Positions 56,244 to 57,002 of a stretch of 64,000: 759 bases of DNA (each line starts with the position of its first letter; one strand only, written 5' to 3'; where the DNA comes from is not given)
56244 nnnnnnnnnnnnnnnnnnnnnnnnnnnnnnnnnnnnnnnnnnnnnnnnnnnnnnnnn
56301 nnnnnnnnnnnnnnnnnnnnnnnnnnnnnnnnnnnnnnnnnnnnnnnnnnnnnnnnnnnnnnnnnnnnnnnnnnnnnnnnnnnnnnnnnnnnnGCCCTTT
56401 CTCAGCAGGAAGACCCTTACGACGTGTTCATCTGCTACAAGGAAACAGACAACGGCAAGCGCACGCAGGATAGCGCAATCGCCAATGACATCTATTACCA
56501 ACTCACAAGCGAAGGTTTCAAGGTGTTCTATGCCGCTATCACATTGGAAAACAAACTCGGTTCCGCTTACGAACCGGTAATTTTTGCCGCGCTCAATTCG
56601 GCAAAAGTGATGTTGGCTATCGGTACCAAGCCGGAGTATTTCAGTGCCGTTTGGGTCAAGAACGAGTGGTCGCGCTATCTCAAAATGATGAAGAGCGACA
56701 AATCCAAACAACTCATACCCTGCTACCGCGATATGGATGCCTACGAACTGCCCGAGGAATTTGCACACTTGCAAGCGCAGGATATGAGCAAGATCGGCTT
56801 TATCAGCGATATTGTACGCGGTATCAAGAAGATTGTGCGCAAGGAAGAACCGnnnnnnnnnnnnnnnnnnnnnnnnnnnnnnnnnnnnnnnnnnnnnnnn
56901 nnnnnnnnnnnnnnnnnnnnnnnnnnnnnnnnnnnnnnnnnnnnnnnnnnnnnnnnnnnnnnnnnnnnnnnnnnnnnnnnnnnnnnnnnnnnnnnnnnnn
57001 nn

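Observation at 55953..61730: TIR - SIR2 - zinc-ribbon SPFH - membrane protein operon: Thoeris-like parts in a non-canonical arrangement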

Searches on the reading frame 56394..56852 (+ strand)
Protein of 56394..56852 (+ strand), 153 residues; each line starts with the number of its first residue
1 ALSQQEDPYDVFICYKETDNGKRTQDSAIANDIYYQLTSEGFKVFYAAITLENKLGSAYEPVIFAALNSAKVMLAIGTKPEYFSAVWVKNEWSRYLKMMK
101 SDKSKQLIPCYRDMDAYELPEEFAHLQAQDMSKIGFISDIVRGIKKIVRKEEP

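Call 88: search_solved_structures(query=window:56394-56852:+, max_evalue=10, show_alignments=3)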
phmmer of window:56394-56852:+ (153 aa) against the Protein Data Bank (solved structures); distinct sequences matched with E-value up to 10: 3.
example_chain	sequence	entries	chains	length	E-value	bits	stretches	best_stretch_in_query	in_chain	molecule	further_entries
4lzp_B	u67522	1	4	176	0.035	17.5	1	4-117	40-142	Putative uncharacterized protein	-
4lqc_A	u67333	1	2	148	0.063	16.7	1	5-118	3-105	TcpB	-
4c7m_A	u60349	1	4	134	0.4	14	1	27-118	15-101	Toll/interleukin-1 receptor domain-containing protein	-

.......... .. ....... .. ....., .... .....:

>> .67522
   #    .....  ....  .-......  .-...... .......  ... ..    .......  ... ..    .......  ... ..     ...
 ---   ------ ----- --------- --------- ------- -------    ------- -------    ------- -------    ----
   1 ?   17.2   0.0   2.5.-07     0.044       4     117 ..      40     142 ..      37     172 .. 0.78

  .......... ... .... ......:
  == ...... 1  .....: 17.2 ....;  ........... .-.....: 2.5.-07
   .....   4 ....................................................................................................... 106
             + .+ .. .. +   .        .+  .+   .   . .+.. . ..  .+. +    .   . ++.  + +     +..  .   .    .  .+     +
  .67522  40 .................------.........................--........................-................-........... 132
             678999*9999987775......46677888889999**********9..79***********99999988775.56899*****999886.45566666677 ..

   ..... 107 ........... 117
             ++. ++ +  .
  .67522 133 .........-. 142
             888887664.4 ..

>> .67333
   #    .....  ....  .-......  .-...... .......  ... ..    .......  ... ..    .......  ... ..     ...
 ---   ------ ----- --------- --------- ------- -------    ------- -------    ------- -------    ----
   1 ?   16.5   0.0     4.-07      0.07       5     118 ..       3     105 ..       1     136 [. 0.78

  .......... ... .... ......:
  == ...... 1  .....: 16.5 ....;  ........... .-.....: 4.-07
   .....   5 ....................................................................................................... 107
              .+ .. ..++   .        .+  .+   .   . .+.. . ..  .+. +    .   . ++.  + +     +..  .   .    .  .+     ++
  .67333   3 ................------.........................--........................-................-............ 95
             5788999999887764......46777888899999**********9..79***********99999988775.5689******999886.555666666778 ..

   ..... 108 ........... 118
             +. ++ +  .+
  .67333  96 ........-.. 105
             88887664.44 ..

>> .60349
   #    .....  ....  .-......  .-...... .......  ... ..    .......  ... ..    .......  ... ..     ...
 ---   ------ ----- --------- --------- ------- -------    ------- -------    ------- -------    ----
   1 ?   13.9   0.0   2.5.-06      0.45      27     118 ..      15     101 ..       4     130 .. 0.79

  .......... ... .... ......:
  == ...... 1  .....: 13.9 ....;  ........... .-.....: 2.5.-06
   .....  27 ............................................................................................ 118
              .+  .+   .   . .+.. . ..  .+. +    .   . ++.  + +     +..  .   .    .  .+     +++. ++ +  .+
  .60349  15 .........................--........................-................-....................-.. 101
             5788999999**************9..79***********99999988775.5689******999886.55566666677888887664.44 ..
